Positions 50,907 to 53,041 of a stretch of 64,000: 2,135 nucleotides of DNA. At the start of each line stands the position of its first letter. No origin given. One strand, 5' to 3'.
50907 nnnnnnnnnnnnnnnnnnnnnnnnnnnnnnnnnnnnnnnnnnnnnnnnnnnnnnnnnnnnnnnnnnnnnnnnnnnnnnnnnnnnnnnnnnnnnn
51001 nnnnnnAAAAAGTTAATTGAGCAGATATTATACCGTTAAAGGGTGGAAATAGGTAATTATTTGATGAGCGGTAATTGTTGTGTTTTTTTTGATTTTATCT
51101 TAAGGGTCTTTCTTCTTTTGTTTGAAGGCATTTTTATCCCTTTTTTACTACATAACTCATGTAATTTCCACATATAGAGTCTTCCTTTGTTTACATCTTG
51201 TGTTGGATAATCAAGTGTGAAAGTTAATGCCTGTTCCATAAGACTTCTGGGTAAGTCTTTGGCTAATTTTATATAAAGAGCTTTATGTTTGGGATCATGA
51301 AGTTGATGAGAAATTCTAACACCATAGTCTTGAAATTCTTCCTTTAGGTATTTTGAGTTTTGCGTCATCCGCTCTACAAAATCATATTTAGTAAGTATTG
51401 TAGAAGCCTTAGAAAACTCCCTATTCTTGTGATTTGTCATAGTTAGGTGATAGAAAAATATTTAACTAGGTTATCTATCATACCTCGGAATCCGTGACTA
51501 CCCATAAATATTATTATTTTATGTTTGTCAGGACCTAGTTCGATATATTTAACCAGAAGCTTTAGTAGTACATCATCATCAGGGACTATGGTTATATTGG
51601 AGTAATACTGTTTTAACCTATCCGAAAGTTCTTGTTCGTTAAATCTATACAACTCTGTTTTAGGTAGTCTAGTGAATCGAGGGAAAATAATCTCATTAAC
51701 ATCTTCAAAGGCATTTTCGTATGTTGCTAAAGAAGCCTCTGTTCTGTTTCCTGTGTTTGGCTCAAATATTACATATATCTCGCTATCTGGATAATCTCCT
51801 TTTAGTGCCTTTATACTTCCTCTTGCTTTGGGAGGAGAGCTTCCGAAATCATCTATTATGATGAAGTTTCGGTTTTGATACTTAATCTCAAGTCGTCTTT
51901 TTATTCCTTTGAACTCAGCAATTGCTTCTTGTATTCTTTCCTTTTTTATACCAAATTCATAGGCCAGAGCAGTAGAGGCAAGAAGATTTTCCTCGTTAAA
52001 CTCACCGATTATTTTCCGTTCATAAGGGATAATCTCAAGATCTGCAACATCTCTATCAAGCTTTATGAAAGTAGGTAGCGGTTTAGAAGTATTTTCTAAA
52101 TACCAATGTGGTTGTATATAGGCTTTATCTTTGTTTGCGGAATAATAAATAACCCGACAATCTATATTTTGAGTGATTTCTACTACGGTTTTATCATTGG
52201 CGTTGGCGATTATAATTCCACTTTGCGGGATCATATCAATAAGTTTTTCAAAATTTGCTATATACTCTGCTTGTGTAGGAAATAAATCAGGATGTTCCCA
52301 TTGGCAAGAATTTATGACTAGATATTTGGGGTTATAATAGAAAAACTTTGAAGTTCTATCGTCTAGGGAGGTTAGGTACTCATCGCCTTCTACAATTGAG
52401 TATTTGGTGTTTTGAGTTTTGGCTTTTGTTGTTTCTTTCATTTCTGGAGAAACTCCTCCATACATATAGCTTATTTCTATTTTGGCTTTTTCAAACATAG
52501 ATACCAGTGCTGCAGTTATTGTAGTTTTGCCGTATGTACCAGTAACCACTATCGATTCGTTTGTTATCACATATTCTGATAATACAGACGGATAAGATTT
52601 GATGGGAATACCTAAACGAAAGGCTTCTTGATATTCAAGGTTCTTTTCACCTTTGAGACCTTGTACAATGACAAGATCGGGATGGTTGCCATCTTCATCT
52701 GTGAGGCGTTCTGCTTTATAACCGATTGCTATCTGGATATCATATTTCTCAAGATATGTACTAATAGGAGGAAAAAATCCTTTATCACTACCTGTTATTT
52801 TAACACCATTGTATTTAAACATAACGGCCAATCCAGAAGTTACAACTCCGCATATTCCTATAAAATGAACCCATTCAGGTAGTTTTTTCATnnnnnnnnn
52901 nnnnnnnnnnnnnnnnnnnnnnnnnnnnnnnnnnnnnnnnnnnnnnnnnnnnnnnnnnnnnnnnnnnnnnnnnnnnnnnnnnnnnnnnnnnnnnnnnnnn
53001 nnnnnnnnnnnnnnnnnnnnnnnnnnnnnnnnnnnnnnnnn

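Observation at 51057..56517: Six-gene translationally coupled operon: ThrC-like PLP enzyme, TM-anchored SAM MTase, large ATP-grasp ligase, NlpC/P60-like, Mpl, small basic protein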

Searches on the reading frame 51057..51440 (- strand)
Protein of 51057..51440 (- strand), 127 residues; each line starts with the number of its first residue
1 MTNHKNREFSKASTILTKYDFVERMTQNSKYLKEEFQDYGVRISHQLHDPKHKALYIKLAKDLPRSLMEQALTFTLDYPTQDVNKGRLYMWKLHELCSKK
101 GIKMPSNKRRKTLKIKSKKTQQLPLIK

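Call 3: search_protein_families(library=pfam, proteins=[window:51057-51440:-], max_evalue=0.01)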
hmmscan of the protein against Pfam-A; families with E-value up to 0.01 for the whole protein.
window:51057-51440:- (127 aa): 0 families

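Call 4: search_protein_families(library=ncbifam, proteins=[window:51057-51440:-], max_evalue=0.01)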
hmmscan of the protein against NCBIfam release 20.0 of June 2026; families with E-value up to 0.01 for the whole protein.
window:51057-51440:- (127 aa): 0 families

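Call 50: search_protein_families(library=pfam, proteins=[window:51057-51440:-], max_evalue=1)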
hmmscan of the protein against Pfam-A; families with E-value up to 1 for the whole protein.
window:51057-51440:- (127 aa): 0 families

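Call 73: search_protein_families(library=phrogs, proteins=[window:51057-51440:-], max_evalue=0.01)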
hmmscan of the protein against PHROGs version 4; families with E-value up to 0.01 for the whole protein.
window:51057-51440:- (127 aa): 0 families

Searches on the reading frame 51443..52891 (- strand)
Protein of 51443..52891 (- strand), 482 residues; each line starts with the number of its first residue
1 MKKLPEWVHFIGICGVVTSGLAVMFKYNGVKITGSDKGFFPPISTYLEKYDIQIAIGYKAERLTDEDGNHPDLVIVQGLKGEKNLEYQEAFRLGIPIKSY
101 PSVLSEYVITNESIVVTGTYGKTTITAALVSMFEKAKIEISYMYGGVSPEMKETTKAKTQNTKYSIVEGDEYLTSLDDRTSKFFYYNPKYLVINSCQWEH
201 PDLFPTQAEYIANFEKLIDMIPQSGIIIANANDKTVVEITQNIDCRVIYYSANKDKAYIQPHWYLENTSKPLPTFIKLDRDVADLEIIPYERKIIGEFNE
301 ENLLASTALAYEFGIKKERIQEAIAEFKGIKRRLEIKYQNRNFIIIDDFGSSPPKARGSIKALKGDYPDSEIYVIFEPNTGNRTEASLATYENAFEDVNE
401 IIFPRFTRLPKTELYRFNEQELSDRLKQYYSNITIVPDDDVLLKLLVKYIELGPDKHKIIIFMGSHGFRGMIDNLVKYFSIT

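Call 3: search_protein_families(library=pfam, proteins=[window:51443-52891:-], max_evalue=0.01)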
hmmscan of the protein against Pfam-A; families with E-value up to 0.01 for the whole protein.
window:51443-52891:- (482 aa): 3 families
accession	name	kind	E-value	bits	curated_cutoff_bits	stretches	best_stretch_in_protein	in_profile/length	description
PF08245.18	Mur_ligase_M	-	2.7e-20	73.6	24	1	116-310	1-200/200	Mur ligase middle domain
PF01225.30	Mur_ligase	-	3.1e-11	43.9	21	1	8-107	2-90/95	Mur ligase family, catalytic domain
PF02875.26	Mur_ligase_C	-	9.4e-05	23.7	28.4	1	332-465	1-126/127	Mur ligase, glutamate ligase domain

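Call 4: search_protein_families(library=ncbifam, proteins=[window:51443-52891:-], max_evalue=0.01)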
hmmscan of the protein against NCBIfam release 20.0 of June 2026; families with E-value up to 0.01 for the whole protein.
window:51443-52891:- (482 aa): 24 families
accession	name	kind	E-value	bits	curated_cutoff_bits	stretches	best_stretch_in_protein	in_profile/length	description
TIGR01082.1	murC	equivalog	7.3e-71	239.6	335.1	1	8-464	2-437/449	UDP-N-acetylmuramate--L-alanine ligase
TIGR01081.1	mpl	equivalog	2.2e-54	185.2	388.7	1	8-380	2-360/448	UDP-N-acetylmuramate:L-alanyl-gamma-D-glutamyl-meso-diaminopimelate ligase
NF011171.0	PRK14573.1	equivalog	3.5e-35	121.1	1015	1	7-451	6-424/809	bifunctional UDP-N-acetylmuramate--L-alanine ligase/D-alanine--D-alanine ligase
TIGR01087.1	murD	equivalog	4.5e-23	82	211.95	1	13-364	4-336/441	UDP-N-acetylmuramoyl-L-alanine--D-glutamate ligase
NF001126.0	PRK00139.1-4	equivalog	9.3e-20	70.6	373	2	199-353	205-352/486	UDP-N-acetylmuramoyl-L-alanyl-D-glutamate--2,6-diaminopimelate ligase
NF053645.1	pMurC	equivalog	1.4e-18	66.8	560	2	10-139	3-130/492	pseudomurein biosynthesis peptide ligase pMurC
TIGR01085.1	murE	subfamily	2.4e-16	59.7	257.3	1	114-383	88-370/472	UDP-N-acetylmuramyl-tripeptide synthetase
NF008896.0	PRK11929.1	equivalog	3.9e-15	54.8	1023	1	187-363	679-855/965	bifunctional UDP-N-acetylmuramoyl-L-alanyl-D-glutamate--2,6-diaminopimelate ligase MurE/UDP-N-acetylmuramoyl-tripeptide--D-alanyl-D-alanine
TIGR01143.1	murF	subfamily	2.5e-13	49.8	288.6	1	112-365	75-320/418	UDP-N-acetylmuramoyl-tripeptide--D-alanyl-D-alanine ligase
NF010623.0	PRK14016.1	subfamily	4.3e-13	48.3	877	1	217-389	598-777/871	cyanophycin synthetase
TIGR02068.2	cya_phycin_syn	equivalog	4.5e-13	48.1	850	1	218-395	597-781/862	cyanophycin synthetase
NF053646.1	pMurD1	equivalog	5.5e-13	48.4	610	2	220-345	215-332/465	pseudomurein biosynthesis peptide ligase pMurD1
NF001124.0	PRK00139.1-2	equivalog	2.2e-12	46.5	476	1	199-377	210-384/500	UDP-N-acetylmuramoyl-L-alanyl-D-glutamate--2,6-diaminopimelate ligase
NF053648.1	pMurE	equivalog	8.1e-12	44.6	600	1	105-375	92-359/464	pseudomurein biosynthesis peptide ligase pMurE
NF010628.0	PRK14022.1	equivalog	1.8e-09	36.9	536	1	221-386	233-382/483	UDP-N-acetylmuramoyl-L-alanyl-D-glutamate--L-lysine ligase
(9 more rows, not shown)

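Call 30: find_homologous_proteins(query=window:51443-52891:-, max_evalue=1e-20)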
Query window:51443-52891:- (482 aa): 2308 proteins with E <= 1e-20 among 8000 candidates; the best 120 are listed.
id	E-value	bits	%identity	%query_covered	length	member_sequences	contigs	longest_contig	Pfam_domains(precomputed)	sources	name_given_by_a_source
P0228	0.0e+0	1042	95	100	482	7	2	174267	PF08245.19,PF01225.31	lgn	-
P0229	1.9e-259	879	78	100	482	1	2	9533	PF02875.27,PF08245.19,PF01225.31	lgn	-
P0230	1.5e-255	867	76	100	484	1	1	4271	PF02875.27,PF08245.19,PF01225.31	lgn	-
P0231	1.7e-244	830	71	100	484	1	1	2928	PF02875.27,PF08245.19,PF01225.31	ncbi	-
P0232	7.4e-242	821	71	100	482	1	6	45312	PF02875.27,PF08245.19,PF01225.31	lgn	-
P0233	6.7e-233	792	68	100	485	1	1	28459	PF02875.27,PF08245.19,PF01225.31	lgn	-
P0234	1.2e-226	771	67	100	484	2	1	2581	PF02875.27,PF08245.19,PF01225.31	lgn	-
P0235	4.4e-223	760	68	100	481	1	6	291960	PF02875.27,PF08245.19,PF01225.31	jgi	jgi:UDP-N-acetylmuramate: L-alanyl-gamma-D-glutamyl-meso-diaminopimelate ligase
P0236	6.2e-223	759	66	100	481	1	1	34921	PF02875.27,PF08245.19,PF01225.31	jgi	jgi:UDP-N-acetylmuramate: L-alanyl-gamma-D-glutamyl-meso-diaminopimelate ligase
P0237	7.7e-223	759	68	100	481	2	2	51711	PF02875.27,PF08245.19,PF01225.31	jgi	jgi:UDP-N-acetylmuramate: L-alanyl-gamma-D-glutamyl-meso-diaminopimelate ligase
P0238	1.9e-222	757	68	100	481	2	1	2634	PF02875.27,PF08245.19,PF01225.31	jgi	jgi:UDP-N-acetylmuramate: L-alanyl-gamma-D-glutamyl-meso-diaminopimelate ligase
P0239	3.4e-222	757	68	100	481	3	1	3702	PF02875.27,PF08245.19,PF01225.31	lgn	-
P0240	4.1e-222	756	69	99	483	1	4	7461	PF02875.27,PF08245.19,PF01225.31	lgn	-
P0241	2.1e-221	754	66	100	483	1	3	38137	PF02875.27,PF08245.19,PF01225.31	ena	-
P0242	2.8e-221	754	68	100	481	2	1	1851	PF02875.27,PF08245.19,PF01225.31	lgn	-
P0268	9.8e-150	518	56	87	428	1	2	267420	PF08245.19,PF01225.31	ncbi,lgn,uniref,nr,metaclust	ncbi:MAG: UDP-N-acetylmuramate:L-alanyl-gamma-D-glutamyl-meso-diaminopimelate ligase [candidate divi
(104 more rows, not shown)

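Call 54: find_encoding_contigs(protein=P0268, flank=10000, max_places=1)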
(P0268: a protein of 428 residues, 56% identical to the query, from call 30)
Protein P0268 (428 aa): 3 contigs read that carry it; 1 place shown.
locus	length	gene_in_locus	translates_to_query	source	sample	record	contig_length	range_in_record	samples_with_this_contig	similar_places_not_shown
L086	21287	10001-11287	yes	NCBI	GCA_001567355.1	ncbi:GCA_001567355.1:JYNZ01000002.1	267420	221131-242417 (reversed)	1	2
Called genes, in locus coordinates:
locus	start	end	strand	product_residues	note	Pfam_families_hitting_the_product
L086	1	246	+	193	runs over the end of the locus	PF03358:FMN_red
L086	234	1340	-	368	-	PF01180:DHO_dh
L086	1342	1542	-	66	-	-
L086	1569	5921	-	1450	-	PF00317:Ribonuc_red_lgN, PF02867:Ribonuc_red_lgC, PF00317:Ribonuc_red_lgN, PF02867:Ribonuc_red_lgC, PF12637:TSCPD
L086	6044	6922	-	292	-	PF00293:NUDIX, PF14815:NUDIX_4 (weak)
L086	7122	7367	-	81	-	-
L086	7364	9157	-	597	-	PF00317:Ribonuc_red_lgN, PF02867:Ribonuc_red_lgC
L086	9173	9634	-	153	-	PF22811:Zn_ribbon_NrdR, PF03477:ATP-cone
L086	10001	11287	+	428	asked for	PF01225:Mur_ligase, PF08245:Mur_ligase_M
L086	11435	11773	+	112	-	-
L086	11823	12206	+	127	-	PF11969:DcpS_C, PF01230:HIT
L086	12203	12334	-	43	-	-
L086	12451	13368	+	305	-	PF00535:Glycos_transf_2, PF13641:Glyco_tranf_2_3, PF13632:Glyco_trans_2_3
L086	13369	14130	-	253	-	PF00756:Esterase (weak), PF01738:DLH (faint), PF02129:Peptidase_S15, PF00561:Abhydrolase_1, PF12146:Hydrolase_4, PF12697:Abhydrolase_6, PF00326:Peptidase_S9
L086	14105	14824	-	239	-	PF02585:PIG-L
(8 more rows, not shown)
